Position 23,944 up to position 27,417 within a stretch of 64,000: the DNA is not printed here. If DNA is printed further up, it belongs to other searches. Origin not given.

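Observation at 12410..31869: Eight-gene, ~19.5-kb operon built around enlarged PgsB- and PgsC-like proteins: candidate envelope-spanning poly-amino-acid synthesis and export machine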

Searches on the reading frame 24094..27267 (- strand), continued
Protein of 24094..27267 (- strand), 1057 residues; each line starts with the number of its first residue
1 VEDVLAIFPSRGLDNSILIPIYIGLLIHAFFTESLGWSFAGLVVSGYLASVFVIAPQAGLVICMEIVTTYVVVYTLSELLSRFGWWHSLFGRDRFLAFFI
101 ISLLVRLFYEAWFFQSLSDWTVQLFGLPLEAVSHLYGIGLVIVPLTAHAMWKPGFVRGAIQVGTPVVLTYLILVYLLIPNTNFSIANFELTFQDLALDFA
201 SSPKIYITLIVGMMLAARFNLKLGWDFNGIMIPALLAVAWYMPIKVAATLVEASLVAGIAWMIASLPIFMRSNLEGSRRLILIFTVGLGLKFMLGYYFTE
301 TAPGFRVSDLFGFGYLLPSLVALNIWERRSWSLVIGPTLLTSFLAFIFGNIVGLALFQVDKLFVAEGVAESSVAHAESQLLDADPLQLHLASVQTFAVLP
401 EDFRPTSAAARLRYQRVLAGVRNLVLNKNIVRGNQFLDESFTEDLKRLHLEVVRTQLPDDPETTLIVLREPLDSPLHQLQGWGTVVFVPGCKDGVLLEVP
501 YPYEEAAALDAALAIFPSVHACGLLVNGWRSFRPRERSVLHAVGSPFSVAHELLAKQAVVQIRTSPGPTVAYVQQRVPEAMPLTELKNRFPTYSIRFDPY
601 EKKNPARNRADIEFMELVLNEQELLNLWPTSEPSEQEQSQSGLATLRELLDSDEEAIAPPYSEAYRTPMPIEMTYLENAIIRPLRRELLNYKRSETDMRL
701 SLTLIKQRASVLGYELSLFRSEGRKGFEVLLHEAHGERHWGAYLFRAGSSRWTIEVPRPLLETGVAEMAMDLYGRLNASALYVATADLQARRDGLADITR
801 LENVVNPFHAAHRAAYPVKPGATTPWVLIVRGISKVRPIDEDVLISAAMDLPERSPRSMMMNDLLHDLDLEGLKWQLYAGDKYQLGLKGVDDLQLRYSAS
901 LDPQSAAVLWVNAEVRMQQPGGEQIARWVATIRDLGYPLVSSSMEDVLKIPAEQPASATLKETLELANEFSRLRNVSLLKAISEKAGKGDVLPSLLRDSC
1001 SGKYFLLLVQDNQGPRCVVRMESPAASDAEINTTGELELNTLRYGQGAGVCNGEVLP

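Call 24: find_related_loci(query=A1, collection=genome_contigs, flank=10000)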
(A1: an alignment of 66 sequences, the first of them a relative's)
Query A1 (1057 aa) in genome_contigs; peptide patterns used: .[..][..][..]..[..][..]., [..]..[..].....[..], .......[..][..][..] (x = any residue, [..] = any of these).
600 stretches matched a pattern (row limit reached: there are more); 572 encode a relative of the query (tblastn E <= 1e-3); the best 80 are kept; 80 distinct loci.
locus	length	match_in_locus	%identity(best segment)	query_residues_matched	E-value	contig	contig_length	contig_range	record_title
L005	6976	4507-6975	60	1-821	0e+0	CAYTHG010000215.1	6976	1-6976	MAG TPA_asm: uncultured Myxococcales bacterium isolate binchicken_co47_165 genome assembly, contig: NODE_8720_length_697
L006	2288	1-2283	52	100-857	0e+0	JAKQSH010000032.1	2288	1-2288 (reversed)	MAG: Deltaproteobacteria bacterium isolate USMO_metabat.105_sub k141_94672, whole genome shotgun sequence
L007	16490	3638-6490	29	5-928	1e-125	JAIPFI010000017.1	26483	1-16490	MAG: Methylococcaceae bacterium isolate Tobar13m-G37 Tobar13m-C2044, whole genome shotgun sequence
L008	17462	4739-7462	32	5-886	4e-123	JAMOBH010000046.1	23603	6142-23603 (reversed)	MAG: Magnetococcus sp. YQC-5 contig-110_451, whole genome shotgun sequence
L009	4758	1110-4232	30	5-1013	2e-124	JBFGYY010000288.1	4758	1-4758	MAG: Motiliproteus sp. isolate Mix_sand06.2021.04.G.28 k141_629306_length_4758_cov_10.0000, whole genome shotgun sequenc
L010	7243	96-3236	29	5-1031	4e-122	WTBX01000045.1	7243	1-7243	MAG: Methylococcaceae bacterium isolate GLR68 c_000000458846, whole genome shotgun sequence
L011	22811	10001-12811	31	5-916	2e-120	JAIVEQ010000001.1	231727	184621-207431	MAG: Candidatus Thiodiazotropha sp. isolate LCAP3_T1 c_000000000001, whole genome shotgun sequence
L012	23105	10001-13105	30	7-1012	4e-120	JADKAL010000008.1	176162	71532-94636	MAG: Methylococcaceae bacterium isolate Mari_18-Q3-R65-66_BAT3C.366 tig00008343-10-1759280, whole genome shotgun sequenc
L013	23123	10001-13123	32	3-1043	3e-119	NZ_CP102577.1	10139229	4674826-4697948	Corallococcus exercitus strain SDU142 chromosome, complete genome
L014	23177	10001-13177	27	5-1030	3e-119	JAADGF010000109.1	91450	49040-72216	MAG: Gammaproteobacteria bacterium isolate M_MetaBat.104 contig-127_92, whole genome shotgun sequence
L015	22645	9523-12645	32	3-1043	1e-118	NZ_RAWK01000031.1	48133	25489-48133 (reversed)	Corallococcus aberystwythensis strain AB050A NODE_31_48133_cov_24.4224_ID_11499, whole genome shotgun sequence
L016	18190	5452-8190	32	7-927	3e-118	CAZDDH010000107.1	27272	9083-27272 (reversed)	MAG TPA_asm: uncultured Rickettsiales bacterium isolate SRP077602_co5_208 genome assembly, contig: NODE_8723_length_2727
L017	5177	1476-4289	30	5-916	5e-119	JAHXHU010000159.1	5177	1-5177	MAG: Candidatus Thiodiazotropha sp. (ex Ustalcina ferruginea) isolate L011_Th1 c_000000000320, whole genome shotgun sequ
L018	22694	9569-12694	31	3-1043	2e-117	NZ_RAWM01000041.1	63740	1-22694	Corallococcus interemptor strain AB047A NODE_41_63740_cov_77.1154_ID_8001, whole genome shotgun sequence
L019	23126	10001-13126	32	3-1043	2e-117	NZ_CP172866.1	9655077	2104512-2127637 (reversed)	Corallococcus coralloides strain KYC2213 chromosome, complete genome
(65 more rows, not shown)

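Call 30: predict_structure(alignment_id=A1)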
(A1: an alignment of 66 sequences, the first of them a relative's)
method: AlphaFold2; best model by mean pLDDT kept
length: 1057 residues; sequences in the alignment: 66
mean_pLDDT: 86.6   pTM: 0.71
mean pLDDT of the five models: 86.6, 85.2, 84.3, 84.0, 83.0
residues with pLDDT >= 90: 576; 70-90: 375; 50-70: 90; < 50: 16
segments of 3 or more residues with pLDDT < 50: 365-376
pLDDT, mean of each block of 10 residues (from residue 1): 79 85 94 90 89 90 95 91 79 89 91 84 76 66 92 95 96 95 75 60 85 92 79 92 93 96 94 90 95 92 85 85 93 94 95 82 50 53 89 77 71 92 81 67 90 90 92 86 93 92 91 92 93 65 83 89 92 89 91 89 66 88 80 63 93 89 94 95 92 82 92 93 81 92 94 95 94 94 96 93 93 89 90 90 91 79 92 91 87 90 92 91 87 92 88 81 90 89 90 93 93 86 70 71 87 68
secondary structure, 60 per line:
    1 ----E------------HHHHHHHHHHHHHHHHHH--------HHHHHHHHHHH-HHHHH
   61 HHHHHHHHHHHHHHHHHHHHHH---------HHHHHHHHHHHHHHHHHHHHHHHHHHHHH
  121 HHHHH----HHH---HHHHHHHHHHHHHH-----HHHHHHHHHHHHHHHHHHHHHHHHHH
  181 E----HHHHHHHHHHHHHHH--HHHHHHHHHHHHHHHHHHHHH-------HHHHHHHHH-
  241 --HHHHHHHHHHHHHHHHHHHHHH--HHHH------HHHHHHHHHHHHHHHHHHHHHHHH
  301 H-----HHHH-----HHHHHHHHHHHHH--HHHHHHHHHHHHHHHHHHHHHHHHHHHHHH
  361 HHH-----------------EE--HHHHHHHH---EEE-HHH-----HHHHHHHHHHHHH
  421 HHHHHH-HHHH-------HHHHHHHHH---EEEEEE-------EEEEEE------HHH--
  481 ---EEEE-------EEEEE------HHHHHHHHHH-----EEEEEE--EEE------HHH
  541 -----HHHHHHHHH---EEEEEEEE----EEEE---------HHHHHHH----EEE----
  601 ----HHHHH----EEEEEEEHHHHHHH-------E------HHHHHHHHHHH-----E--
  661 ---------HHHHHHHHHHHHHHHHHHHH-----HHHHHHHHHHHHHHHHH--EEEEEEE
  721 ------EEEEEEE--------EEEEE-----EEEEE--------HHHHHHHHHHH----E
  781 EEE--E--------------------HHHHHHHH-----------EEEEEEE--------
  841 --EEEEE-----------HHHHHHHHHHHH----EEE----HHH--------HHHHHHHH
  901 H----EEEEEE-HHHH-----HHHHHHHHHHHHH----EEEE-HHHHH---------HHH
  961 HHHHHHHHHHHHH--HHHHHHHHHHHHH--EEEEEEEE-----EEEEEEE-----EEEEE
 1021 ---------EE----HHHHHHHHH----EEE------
elements in order (helices of 4 or more, strands of 3 or more residues): H18-35 H44-54 H56-82 H92-125 H136-149 H155-180 H186-200 H203-223 H231-239 H243-264 H267-270 H277-301 H307-310 H316-328 H331-363 H385-392 E396-398 H408-426 H428-431 H439-447 E451-456 E464-469 E484-487 E495-499 H506-515 E521-526 E529-531 H546-554 E558-565 E570-573 H583-589 E594-596 H605-609 E614-620 H621-627 H642-652 H670-689 H695-711 E714-720 E727-733 E742-746 E752-756 H765-775 E780-783 H807-814 E826-832 E843-847 H859-870 E875-877 H893-901 E906-911 H913-916 H922-934 E939-942 H944-948 H958-973 H976-988 E991-998 E1004-1010 E1016-1020 H1036-1044 E1049-1051

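Call 34: fold_search(model_id=the predicted structure, library=pdb)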
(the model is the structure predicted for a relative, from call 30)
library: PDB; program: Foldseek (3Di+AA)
matches with E <= 10: 414; with E <= 0.001: 0
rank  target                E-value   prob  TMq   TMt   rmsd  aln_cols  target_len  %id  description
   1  1cp7                  5.6e-03  0.96  0.10  0.29  15.7       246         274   13  AMINOPEPTIDASE FROM STREPTOMYCES GRISEUS (released 2000-05-03)
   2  6cxd                  5.9e-03  0.98  0.11  0.25  17.1       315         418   11  Crystal structure of peptidase B from Yersinia pestis CO92 at 2.75 A resolution (released 2018-04-18)
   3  21dc                  7.0e-03  1.00  0.12  0.52   4.9       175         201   12  Crystal structure of poly-gamma-glutamate hydrolase from Bacillus phage PM1 (released 2026-04-08)
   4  3k2k                  1.1e-02  1.00  0.13  0.30   8.9       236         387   10  Crystal structure of putative carboxypeptidase (YP_103406.1) from BURKHOLDERIA MALLEI ATCC 23344 at 2.49 A resolution (released 2009-11-03)
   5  4h2k_A                2.7e-02  0.75  0.10  0.30  13.8       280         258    9  Crystal structure of the catalytic domain of succinyl-diaminopimelate desuccinylase from Haemophilus influenzae (released 2012-11-21)
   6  4b6z_B                3.9e-02  0.90  0.12  0.27  10.1       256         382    8  Crystal structure of metallo-carboxypeptidase from Burkholderia cenocepacia (released 2013-03-27)
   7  5onj_A                4.7e-02  1.00  0.12  0.53   5.0       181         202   14  YnDL in Complex with 5 amino acid (PGA) complex (released 2018-08-29)
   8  4a37_B                4.9e-02  0.90  0.13  0.29   9.8       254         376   13  Metallo-carboxypeptidase from Pseudomonas Aeruginosa (released 2012-05-09)
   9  4u4w_A                5.9e-02  0.13  0.08  0.12  20.9       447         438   13  Structure of a nitrate/nitrite antiporter NarK in nitrate-bound occluded state (released 2015-07-15)
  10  4a37_A                7.1e-02  0.87  0.13  0.29   9.6       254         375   14  Metallo-carboxypeptidase from Pseudomonas Aeruginosa (released 2012-05-09)
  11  8v3p_A                7.8e-02  0.75  0.12  0.24  13.2       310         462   12  CCP5 in complex with Glu-P-peptide 2 transition state analog (released 2024-07-17)
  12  4h2k_B                8.2e-02  0.54  0.10  0.30  13.9       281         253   10  Crystal structure of the catalytic domain of succinyl-diaminopimelate desuccinylase from Haemophilus influenzae (released 2012-11-21)
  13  3a9l_A                1.1e-01  0.99  0.11  0.44   6.6       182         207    7  Structure of Bacteriophage poly-gamma-glutamate hydrolase (released 2010-11-10)
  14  4u4w_B                1.2e-01  0.14  0.08  0.14  20.4       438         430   13  Structure of a nitrate/nitrite antiporter NarK in nitrate-bound occluded state (released 2015-07-15)
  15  6jkd                  1.4e-01  0.12  0.07  0.13  24.0       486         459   14  Crystal structure of tetrameric PepTSo2 in I4 space group (released 2019-05-15)
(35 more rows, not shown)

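Call 56: search_protein_families(library=pfam, alignment_id=A7, max_evalue=1)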
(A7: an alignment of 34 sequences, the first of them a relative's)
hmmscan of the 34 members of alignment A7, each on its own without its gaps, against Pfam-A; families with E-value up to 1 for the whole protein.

A. member 1, L074:9460-10350:+ (297 aa): 0 families

B. families by the number of members that match (of 34 scanned): 14 families
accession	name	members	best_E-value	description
PF05908.16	Gamma_PGA_hydro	2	0.065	Poly-gamma-glutamate hydrolase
PF24399.1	DUF7543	1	0.014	Family of unknown function (DUF7543)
PF16470.10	S8_pro-domain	1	0.023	Peptidase S8 pro-domain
PF08010.17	Phage_30_3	1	0.027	Bacteriophage protein GP30.3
PF05973.20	Gp49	1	0.029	Phage derived protein Gp49-like (DUF891)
PF10814.13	CwsA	1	0.048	Cell wall synthesis protein CwsA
PF11961.13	DUF3475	1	0.05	Domain of unknown function (DUF3475)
PF12948.12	MSP7_C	1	0.084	MSP7-like protein C-terminal domain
PF13439.12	Glyco_transf_4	1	0.09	Glycosyltransferase Family 4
PF23731.1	ARM_ECM29_C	1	0.11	ECM29, C-terminal ARM-like repeats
PF05013.17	FGase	1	0.12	N-formylglutamate amidohydrolase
PF13305.11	TetR_C_33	1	0.2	Tetracyclin repressor-like, C-terminal domain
PF13466.11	STAS_2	1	0.31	STAS domain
PF02070.20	NMU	1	0.59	Neuromedin U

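Call 57: search_solved_structures(query=A7, max_evalue=10, show_alignments=3)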
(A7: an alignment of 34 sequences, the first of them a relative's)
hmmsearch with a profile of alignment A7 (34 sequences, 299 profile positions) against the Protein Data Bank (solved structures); distinct sequences matched with E-value up to 10: 4.
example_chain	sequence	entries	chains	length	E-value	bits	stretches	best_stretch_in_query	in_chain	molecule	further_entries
6nty_A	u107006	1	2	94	0.28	13.6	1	89-131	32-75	RNA-binding protein Musashi homolog 2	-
6dbp_A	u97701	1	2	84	0.28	13.6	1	89-130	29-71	RNA-binding protein Musashi homolog 2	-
6ys9_A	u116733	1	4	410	0.33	13.3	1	13-67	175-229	Magnesium-protoporphyrin methyltransferase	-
6c8u_1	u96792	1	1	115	0.41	13.1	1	89-131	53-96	RNA-binding protein Musashi homolog 2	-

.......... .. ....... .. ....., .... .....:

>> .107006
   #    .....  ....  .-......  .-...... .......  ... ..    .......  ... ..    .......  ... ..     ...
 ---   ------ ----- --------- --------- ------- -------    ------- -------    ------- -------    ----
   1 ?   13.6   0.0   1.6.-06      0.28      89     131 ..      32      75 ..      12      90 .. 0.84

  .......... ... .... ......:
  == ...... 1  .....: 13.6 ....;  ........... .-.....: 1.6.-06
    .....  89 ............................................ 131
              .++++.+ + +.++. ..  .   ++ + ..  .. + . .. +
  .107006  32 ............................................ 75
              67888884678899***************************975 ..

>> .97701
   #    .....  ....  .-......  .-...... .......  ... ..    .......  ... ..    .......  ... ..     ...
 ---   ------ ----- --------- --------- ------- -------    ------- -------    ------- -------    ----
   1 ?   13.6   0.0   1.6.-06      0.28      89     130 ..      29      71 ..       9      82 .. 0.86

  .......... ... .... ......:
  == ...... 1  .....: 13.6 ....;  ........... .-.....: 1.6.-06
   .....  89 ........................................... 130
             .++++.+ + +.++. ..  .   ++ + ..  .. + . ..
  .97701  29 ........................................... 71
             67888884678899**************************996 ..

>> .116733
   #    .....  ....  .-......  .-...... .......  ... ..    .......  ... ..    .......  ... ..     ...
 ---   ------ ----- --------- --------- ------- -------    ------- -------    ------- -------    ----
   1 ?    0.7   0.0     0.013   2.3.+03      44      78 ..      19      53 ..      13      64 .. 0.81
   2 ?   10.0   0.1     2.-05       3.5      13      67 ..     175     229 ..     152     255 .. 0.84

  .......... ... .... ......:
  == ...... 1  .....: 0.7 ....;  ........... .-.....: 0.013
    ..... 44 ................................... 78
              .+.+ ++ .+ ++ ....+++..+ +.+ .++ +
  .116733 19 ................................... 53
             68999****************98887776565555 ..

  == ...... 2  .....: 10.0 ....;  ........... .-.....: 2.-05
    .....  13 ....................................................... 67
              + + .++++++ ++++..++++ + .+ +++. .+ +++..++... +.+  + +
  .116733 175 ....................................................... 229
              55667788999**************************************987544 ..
